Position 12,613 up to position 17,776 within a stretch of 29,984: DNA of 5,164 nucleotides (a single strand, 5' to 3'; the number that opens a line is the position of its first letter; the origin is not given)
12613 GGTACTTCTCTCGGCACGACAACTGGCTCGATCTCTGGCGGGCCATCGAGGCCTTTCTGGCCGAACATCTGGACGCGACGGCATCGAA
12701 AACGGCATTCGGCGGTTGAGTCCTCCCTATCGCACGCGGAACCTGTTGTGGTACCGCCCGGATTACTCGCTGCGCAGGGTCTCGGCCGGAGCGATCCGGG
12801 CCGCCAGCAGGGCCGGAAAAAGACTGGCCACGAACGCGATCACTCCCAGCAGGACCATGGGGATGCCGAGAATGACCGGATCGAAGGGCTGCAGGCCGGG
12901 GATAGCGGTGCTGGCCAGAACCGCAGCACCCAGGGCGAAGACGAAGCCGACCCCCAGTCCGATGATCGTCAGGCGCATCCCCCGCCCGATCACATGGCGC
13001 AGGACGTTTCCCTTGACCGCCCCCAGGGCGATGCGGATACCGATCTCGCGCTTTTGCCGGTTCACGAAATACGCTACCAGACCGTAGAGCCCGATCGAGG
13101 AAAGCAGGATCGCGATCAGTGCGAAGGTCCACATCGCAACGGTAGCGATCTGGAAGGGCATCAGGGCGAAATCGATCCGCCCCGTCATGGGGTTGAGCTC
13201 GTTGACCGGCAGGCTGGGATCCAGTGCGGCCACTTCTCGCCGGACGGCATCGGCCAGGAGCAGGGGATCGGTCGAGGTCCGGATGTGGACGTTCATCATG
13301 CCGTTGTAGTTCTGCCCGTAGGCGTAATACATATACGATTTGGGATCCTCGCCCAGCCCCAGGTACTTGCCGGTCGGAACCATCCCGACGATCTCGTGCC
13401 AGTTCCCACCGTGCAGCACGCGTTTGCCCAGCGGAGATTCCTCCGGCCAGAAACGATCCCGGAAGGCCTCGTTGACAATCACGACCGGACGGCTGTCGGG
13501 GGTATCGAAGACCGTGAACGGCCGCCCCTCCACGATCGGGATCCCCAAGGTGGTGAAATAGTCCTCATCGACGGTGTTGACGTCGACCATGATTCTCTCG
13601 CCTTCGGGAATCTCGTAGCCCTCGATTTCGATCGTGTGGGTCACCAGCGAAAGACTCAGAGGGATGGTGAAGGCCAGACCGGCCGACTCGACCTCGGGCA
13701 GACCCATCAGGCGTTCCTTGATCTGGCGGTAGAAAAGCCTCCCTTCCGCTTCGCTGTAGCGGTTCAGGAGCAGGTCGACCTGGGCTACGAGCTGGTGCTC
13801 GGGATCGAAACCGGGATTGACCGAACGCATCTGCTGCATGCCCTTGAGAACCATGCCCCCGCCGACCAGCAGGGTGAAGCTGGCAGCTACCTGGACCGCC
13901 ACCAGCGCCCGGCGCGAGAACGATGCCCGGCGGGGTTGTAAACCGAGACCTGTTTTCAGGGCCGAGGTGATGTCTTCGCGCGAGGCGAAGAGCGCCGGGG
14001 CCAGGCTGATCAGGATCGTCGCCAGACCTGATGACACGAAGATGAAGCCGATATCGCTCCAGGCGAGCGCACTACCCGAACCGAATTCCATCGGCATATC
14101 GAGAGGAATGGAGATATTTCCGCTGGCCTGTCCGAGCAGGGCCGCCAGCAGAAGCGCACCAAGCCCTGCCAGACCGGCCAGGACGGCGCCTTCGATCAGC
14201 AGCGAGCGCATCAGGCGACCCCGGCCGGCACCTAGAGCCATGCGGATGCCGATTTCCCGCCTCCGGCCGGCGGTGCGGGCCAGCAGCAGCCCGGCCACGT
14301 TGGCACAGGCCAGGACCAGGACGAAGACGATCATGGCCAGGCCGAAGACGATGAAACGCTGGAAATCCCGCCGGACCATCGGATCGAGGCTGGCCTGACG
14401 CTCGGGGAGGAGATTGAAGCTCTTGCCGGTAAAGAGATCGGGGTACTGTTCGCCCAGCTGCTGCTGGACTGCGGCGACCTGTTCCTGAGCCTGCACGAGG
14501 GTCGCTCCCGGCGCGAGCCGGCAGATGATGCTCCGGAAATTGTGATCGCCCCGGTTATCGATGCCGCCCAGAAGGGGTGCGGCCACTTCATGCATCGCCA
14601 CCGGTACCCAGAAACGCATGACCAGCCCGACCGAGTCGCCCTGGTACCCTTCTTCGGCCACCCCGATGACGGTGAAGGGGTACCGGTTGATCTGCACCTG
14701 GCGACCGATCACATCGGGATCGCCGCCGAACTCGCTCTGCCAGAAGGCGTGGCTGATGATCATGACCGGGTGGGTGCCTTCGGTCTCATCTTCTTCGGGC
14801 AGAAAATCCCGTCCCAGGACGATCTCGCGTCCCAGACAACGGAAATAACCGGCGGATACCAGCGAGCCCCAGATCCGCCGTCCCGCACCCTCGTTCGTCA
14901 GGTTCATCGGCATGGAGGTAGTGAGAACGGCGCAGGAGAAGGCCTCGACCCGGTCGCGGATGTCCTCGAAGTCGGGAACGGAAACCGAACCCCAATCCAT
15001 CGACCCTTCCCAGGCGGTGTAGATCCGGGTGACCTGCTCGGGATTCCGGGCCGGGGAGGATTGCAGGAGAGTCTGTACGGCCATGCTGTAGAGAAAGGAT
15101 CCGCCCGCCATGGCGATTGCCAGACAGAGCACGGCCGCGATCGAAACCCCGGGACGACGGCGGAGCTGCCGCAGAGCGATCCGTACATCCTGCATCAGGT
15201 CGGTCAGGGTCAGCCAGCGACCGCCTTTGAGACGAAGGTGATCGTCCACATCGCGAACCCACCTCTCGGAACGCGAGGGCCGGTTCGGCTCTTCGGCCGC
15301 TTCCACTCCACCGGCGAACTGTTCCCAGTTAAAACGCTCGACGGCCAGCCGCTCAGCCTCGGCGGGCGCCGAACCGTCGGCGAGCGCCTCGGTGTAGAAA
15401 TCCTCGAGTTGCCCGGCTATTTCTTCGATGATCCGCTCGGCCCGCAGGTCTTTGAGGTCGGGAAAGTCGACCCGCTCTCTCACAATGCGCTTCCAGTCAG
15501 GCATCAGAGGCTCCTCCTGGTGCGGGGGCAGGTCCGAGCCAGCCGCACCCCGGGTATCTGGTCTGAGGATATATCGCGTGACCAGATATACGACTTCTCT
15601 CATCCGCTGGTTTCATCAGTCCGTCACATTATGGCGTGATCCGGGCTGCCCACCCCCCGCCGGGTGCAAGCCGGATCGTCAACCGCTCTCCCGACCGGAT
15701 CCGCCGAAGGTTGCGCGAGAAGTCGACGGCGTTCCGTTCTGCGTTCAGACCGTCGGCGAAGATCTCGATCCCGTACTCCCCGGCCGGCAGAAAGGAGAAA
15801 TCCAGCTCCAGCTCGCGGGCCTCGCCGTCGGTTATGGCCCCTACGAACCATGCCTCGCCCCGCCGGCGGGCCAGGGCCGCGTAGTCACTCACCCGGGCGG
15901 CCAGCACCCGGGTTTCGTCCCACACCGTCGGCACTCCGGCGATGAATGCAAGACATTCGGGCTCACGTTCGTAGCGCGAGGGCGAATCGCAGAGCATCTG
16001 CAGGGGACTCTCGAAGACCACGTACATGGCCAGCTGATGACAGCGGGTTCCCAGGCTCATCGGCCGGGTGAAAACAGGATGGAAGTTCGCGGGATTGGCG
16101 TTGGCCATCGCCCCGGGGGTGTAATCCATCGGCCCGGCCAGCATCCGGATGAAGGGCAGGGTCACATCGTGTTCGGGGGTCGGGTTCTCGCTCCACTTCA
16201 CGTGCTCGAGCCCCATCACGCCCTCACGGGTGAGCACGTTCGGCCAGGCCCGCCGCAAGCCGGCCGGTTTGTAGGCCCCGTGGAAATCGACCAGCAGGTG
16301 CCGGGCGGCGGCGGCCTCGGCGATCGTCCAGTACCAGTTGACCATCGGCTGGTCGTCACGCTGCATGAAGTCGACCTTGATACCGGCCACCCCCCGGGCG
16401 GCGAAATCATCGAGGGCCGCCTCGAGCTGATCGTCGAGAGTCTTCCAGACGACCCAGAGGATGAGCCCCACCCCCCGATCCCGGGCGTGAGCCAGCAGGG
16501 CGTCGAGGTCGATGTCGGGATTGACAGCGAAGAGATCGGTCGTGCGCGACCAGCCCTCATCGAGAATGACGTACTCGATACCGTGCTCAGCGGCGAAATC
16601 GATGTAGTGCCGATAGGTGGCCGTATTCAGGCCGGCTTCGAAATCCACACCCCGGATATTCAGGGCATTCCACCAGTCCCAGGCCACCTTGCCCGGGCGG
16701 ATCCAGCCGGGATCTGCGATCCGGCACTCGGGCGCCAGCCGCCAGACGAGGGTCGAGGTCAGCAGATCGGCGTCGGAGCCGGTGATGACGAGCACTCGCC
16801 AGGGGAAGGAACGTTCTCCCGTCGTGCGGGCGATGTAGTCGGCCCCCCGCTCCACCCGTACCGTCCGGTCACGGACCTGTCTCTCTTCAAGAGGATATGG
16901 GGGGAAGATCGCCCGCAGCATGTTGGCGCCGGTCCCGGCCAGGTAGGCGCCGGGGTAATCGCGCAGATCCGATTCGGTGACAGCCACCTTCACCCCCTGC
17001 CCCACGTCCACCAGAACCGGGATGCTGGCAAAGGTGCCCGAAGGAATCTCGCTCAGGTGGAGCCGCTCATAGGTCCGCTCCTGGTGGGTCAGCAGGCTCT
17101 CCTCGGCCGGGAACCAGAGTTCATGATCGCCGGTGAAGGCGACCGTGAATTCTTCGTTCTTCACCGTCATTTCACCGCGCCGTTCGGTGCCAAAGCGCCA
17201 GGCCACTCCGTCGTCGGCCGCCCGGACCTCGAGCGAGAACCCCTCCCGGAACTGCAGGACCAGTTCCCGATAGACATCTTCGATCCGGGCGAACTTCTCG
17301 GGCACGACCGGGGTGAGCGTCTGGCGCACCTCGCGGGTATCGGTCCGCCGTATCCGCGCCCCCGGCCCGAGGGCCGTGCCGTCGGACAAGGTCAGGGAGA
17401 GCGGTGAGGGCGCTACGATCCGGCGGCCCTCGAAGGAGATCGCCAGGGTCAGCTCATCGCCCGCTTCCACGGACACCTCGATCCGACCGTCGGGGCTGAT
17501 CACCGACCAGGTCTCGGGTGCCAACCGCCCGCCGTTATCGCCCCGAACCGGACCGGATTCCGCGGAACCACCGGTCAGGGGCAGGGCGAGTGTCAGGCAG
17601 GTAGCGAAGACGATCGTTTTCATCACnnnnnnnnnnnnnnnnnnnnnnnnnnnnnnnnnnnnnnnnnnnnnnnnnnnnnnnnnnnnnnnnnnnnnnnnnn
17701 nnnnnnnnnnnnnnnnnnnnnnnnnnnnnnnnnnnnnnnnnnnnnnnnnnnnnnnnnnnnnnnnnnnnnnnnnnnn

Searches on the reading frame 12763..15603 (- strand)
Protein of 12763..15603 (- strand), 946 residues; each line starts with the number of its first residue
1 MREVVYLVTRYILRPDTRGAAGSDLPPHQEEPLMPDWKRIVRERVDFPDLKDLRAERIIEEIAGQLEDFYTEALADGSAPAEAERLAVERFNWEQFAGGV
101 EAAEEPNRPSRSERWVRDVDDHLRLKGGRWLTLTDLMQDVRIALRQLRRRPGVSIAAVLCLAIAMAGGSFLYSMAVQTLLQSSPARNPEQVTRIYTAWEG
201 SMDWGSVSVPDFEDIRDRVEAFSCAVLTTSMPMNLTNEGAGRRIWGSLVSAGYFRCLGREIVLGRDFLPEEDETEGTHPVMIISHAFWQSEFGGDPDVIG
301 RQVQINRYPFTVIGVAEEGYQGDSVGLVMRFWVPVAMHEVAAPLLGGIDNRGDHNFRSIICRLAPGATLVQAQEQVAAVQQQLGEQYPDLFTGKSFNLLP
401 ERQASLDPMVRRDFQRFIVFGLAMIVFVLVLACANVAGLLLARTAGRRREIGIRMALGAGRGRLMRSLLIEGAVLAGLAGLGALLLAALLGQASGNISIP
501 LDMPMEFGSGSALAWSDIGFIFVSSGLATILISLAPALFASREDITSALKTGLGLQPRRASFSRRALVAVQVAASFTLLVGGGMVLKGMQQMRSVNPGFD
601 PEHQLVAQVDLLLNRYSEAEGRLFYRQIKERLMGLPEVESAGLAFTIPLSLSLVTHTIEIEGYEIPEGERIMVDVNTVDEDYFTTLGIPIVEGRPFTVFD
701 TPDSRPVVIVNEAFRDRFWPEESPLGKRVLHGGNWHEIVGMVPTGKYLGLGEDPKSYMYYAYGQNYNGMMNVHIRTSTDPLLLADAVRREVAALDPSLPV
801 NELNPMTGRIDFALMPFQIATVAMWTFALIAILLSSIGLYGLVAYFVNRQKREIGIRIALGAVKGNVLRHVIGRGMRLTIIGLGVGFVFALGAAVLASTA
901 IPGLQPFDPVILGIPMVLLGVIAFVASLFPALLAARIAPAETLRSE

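Call 58: search_protein_families(library=pfam, proteins=[window:12763-15603:-], max_evalue=0.001)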
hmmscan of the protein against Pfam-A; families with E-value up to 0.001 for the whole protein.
window:12763-15603:- (946 aa): 2 families
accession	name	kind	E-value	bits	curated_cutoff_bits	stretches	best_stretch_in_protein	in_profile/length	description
PF12704.14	MacB_PCD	-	9.3e-30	104.9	27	2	157-378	4-206/207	MacB-like periplasmic core domain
PF02687.27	FtsX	-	1.4e-20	73.9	25.5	2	423-543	2-118/120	FtsX-like permease C-terminal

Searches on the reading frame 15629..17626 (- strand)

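Call 58: search_protein_families(library=pfam, proteins=[window:15629-17626:-], max_evalue=0.001)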
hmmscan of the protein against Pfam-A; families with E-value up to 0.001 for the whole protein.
window:15629-17626:- (665 aa): 3 families
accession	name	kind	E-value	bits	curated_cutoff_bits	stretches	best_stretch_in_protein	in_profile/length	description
PF10566.15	Glyco_hydro_97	-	1.1e-105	353.5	32.5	1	305-566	1-275/275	Glycoside hydrolase 97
PF14508.12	GH97_N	-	1.3e-50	172.4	25.3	1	42-298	1-227/229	Glycosyl-hydrolase 97 N-terminal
PF14509.12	GH97_C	-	1.4e-28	99.4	25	1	568-663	1-96/97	Glycosyl-hydrolase 97 C-terminal, oligomerisation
